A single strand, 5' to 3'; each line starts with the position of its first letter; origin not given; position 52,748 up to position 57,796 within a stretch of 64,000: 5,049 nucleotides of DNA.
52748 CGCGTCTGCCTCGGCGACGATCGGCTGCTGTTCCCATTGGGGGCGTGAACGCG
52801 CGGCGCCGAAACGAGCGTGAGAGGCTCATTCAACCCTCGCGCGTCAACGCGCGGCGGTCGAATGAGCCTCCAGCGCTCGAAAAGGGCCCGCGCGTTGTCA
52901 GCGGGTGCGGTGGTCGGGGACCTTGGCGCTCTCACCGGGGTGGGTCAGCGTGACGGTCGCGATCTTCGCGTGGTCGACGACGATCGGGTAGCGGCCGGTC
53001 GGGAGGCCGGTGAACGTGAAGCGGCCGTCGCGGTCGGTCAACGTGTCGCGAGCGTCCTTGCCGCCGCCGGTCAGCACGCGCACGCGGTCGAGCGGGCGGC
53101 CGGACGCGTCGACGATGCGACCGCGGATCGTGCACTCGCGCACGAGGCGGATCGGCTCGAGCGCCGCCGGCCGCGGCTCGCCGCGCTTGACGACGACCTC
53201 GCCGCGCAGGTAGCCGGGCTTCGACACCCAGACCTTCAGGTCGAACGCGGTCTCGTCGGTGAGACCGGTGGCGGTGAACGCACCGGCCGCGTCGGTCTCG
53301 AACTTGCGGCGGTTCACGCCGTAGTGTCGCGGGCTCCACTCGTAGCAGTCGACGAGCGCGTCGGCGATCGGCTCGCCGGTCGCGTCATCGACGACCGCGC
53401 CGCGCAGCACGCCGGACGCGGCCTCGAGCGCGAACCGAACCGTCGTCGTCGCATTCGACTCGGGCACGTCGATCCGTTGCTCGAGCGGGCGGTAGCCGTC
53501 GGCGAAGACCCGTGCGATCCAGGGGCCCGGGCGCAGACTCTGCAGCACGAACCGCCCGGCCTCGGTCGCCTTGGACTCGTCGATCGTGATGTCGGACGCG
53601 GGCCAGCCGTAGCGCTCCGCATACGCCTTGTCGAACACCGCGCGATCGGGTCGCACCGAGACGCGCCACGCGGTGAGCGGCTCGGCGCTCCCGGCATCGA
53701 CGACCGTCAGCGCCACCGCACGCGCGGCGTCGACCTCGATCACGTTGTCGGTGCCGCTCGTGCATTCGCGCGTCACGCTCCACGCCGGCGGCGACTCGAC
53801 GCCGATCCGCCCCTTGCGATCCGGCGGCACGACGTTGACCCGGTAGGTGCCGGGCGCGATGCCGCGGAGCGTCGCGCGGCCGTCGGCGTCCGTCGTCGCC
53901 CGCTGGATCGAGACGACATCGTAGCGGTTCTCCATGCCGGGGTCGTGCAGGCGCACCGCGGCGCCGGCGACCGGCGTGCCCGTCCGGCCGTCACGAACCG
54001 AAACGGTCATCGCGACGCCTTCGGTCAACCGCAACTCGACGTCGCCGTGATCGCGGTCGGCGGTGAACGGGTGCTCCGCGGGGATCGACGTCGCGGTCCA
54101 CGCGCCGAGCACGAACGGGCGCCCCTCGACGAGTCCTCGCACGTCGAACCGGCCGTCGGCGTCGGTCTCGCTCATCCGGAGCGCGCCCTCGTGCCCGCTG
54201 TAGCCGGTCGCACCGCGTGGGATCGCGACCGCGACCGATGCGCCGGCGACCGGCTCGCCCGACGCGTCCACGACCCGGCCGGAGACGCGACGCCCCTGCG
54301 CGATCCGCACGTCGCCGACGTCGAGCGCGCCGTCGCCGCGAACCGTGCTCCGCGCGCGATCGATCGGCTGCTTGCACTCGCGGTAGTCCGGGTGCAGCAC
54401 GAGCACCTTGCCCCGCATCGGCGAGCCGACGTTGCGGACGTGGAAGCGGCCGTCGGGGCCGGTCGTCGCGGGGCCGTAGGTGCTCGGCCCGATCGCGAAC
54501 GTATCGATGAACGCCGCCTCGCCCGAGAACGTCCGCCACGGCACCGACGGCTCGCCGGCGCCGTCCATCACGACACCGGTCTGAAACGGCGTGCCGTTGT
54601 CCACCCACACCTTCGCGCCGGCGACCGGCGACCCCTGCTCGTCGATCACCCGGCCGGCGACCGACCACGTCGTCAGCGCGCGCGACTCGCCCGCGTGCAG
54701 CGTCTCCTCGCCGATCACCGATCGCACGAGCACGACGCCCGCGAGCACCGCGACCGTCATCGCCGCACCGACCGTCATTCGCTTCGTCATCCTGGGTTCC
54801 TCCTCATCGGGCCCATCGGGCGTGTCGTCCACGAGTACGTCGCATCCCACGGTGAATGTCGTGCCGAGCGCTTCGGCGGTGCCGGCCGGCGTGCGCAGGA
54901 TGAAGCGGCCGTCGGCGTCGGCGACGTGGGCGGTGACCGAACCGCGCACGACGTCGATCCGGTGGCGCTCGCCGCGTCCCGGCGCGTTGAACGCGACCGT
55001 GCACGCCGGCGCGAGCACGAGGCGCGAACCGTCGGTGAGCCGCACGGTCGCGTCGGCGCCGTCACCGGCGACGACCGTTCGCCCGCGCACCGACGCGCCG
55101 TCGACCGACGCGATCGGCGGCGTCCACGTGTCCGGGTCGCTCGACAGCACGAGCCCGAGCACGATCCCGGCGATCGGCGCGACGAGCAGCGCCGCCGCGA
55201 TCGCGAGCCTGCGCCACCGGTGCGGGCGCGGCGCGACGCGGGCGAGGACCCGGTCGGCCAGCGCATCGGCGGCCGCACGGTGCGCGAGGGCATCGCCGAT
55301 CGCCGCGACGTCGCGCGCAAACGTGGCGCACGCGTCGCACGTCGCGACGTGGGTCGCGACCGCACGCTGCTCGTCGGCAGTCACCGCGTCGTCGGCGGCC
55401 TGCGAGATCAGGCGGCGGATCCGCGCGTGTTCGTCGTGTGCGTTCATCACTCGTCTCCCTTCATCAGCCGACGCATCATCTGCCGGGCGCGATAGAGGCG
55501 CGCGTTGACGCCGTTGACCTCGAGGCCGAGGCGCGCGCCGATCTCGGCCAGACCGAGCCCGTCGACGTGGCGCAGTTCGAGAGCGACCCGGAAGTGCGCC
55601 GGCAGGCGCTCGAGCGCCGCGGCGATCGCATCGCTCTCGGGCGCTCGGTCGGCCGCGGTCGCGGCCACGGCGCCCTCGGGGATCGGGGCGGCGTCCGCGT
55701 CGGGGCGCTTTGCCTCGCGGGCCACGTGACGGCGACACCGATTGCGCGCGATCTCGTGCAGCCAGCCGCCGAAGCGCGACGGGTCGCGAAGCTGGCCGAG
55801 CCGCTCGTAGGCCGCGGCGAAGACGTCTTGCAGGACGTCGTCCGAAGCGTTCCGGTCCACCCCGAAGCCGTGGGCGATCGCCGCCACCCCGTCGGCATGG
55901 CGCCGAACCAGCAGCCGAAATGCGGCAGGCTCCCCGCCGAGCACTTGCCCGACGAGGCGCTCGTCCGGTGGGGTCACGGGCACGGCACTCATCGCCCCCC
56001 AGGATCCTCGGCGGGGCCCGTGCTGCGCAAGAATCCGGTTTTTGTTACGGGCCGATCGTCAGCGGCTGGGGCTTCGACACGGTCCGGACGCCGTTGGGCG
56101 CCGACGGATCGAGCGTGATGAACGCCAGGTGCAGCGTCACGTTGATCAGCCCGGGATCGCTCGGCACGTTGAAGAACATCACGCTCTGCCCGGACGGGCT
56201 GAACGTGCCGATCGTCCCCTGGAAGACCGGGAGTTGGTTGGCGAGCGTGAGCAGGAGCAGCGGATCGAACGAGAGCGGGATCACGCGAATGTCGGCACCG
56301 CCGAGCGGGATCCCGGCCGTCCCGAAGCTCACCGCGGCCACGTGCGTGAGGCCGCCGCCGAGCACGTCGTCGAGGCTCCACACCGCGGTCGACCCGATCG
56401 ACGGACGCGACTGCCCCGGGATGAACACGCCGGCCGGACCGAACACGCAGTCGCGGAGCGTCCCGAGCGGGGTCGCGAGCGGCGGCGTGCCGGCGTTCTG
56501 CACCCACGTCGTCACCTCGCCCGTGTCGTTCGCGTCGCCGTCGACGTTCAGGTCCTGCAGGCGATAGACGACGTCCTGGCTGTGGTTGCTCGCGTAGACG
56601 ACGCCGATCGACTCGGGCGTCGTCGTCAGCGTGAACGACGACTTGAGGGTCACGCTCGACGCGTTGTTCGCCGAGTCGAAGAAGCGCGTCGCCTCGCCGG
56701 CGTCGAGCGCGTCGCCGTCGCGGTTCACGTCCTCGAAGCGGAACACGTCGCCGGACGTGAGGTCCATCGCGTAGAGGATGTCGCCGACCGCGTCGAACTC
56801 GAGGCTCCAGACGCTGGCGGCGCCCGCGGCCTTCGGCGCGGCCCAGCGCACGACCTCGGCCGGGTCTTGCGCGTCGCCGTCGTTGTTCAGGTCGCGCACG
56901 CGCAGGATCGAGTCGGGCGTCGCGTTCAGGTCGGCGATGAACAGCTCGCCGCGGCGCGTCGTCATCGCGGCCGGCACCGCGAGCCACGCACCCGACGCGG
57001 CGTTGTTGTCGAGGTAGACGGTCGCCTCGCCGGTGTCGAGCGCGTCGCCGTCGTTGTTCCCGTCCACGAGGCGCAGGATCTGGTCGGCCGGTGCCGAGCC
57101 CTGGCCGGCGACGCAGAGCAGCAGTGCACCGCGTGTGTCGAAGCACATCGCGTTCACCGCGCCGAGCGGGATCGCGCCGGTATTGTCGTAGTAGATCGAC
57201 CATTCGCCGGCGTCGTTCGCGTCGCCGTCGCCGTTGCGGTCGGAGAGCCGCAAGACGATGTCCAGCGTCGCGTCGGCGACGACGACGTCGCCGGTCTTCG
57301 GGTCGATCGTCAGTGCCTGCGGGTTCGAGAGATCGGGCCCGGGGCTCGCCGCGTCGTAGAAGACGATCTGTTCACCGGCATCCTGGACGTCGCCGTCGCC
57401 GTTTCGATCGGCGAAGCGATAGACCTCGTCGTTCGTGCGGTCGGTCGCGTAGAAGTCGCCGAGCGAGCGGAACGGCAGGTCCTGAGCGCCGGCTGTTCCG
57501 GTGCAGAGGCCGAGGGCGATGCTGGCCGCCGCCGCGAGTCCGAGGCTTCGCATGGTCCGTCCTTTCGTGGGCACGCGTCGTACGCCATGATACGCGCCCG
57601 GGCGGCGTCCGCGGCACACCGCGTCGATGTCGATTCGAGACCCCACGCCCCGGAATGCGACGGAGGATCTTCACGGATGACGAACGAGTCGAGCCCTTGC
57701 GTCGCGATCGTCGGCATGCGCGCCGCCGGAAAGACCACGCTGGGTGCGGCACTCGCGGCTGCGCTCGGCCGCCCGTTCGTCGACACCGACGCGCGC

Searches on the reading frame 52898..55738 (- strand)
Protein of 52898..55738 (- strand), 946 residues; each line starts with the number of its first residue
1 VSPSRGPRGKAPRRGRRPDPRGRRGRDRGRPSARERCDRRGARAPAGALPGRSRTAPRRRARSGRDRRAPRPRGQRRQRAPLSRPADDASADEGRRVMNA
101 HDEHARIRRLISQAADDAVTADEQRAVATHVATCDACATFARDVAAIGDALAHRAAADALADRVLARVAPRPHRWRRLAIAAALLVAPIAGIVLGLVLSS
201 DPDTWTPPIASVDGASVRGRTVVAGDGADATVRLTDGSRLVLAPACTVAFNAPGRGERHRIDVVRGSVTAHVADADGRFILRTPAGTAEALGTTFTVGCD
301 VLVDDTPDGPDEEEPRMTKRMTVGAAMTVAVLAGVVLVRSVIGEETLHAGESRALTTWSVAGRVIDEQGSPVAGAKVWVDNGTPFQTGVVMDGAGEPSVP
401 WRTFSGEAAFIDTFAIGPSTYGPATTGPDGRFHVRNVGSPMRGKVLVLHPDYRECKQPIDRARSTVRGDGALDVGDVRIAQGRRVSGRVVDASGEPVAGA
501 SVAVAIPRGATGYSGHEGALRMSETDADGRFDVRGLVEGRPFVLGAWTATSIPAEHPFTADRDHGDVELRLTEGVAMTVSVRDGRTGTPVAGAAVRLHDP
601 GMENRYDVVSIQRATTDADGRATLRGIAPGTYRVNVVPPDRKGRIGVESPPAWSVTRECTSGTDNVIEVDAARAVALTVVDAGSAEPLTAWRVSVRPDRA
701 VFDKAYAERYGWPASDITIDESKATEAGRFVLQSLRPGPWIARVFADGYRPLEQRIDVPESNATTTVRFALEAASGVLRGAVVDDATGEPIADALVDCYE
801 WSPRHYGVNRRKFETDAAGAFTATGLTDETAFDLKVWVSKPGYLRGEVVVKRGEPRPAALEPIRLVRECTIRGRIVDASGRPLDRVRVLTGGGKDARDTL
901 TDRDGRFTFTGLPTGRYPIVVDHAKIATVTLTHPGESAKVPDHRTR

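Call 46: search_protein_families(library=pfam, max_evalue=0.001, proteins=[window:52898-55738:-])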
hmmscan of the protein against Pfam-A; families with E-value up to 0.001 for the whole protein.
window:52898-55738:- (946 aa): 19 families
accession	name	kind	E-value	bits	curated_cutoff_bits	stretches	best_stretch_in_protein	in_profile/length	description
PF13620.12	CarboxypepD_reg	-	3.6e-50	168.7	32.3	6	870-932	1-65/82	Carboxypeptidase regulatory-like domain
PF13715.12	CarbopepD_reg_2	-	1.3e-20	73.6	32.2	1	871-928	1-57/88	CarboxypepD_reg-like domain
PF02369.22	Big_1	-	1.5e-14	54.3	34.9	0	484-533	20-64/93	Bacterial Ig-like domain (group 1)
PF00775.27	Dioxygenase_C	-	3.6e-12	46.5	27.3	0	484-514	31-61/182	Dioxygenase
PF04773.18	FecR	-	1.8e-11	44.7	24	1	221-298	2-81/97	FecR protein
PF17802.7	SpaA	-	7.2e-11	42.5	23.1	1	582-634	8-56/91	Prealbumin-like fold domain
PF15976.11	CooC_C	-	7.2e-10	39.2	29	0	863-931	11-75/93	CS1-pili formation C-terminal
PF17210.9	SdrD_B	-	7.3e-10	39.5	29.7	0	886-938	29-81/112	SdrD B-like domain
PF10670.15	DUF4198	-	7.1e-09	36.5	34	0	481-534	145-194/209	Domain of unknown function (DUF4198)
PF20598.4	DUF6795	-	1.8e-08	35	27.4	0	485-533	1-43/103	Domain of unknown function (DUF6795)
PF13490.11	zf-HC2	-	1e-05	25.9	22.2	1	107-138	4-35/35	Putative zinc-finger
PF25020.1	TTR_TEN1-4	-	1.4e-05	25.4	27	0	867-908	5-46/86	Teneurin TTR-like domain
PF11974.14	bMG3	-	7.1e-05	23.2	34.9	0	577-625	15-57/103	Bacterial alpha-2-macroglobulin MG3 domain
PF14686.12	fn3_3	-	9e-05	22.6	24.4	0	613-635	20-50/75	Polysaccharide lyase family 4, domain II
PF23193.1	NOMO_3rd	-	0.00014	22.3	27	0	898-925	61-88/120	NOMO third transthyretin-like domain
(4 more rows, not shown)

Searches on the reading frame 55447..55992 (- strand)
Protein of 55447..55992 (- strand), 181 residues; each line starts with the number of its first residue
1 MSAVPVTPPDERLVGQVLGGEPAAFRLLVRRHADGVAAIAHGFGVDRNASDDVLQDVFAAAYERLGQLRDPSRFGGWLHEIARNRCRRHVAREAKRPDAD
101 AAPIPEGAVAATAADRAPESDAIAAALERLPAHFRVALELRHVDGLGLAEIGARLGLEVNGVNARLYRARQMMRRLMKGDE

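Call 67: search_protein_families(library=pfam, max_evalue=0.001, proteins=[window:55447-55992:-])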
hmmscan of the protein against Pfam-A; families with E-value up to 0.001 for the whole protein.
window:55447-55992:- (181 aa): 3 families
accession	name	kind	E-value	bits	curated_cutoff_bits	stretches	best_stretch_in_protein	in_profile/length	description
PF04542.20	Sigma70_r2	-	2e-12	47.2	24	1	28-95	1-70/71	Sigma-70 region 2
PF08281.18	Sigma70_r4_2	-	7.5e-12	45.1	25.7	1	121-173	2-54/54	Sigma-70, region 4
PF04545.22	Sigma70_r4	-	0.00011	22.1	24.1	1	126-174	1-49/50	Sigma-70, region 4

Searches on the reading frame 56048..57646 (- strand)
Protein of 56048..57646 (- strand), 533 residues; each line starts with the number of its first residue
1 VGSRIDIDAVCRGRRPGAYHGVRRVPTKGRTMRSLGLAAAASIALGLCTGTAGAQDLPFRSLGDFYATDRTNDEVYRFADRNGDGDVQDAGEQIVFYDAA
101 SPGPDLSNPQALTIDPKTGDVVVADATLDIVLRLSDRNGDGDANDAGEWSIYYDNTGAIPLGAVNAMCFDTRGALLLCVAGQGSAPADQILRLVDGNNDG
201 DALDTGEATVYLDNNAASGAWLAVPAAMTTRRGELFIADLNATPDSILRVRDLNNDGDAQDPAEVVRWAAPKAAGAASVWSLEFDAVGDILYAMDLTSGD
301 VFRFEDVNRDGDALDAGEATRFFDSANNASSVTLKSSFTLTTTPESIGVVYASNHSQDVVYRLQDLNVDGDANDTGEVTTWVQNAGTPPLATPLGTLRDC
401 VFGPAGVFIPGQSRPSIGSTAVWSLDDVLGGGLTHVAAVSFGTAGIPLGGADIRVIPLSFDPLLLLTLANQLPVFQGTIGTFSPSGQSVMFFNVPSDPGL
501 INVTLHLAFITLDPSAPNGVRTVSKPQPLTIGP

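Call 5: search_protein_families(library=pfam, max_evalue=1, proteins=[window:56048-57646:-])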
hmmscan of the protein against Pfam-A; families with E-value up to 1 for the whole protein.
window:56048-57646:- (533 aa): 2 families
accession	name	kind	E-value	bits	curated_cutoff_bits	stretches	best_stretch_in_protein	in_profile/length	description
PF01436.27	NHL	-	0.011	16.1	20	1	106-125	1-19/28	NHL repeat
PF25354.1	Ig_NUP210_16th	-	0.073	13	27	0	107-124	35-52/72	NUP210-like, Ig-like domain 16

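Call 6: search_protein_families(library=ncbifam, max_evalue=1, proteins=[window:56048-57646:-])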
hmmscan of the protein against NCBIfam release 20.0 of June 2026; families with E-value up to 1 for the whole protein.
window:56048-57646:- (533 aa): 1 family
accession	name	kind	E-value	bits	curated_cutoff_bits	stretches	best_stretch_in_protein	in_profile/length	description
TIGR02604.1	Piru_Ver_Nterm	subfamily_domain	0.18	11.1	122.2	1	166-365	18-212/367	PVC-type heme-binding CxxCH protein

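Call 79: find_encoding_contigs(protein=window:56048-57553:-, flank=500, max_places=10)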
Protein window:56048-57553:- (502 aa): 3 contigs read that carry it; 1 place shown.
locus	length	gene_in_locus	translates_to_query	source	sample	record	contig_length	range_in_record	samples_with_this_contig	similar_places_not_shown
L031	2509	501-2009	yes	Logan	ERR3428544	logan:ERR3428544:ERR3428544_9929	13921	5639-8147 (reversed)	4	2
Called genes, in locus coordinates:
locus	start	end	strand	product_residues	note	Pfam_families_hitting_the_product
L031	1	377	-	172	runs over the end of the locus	PF01202:SKI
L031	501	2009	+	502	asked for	-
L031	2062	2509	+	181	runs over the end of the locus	PF04542:Sigma70_r2, PF08281:Sigma70_r4_2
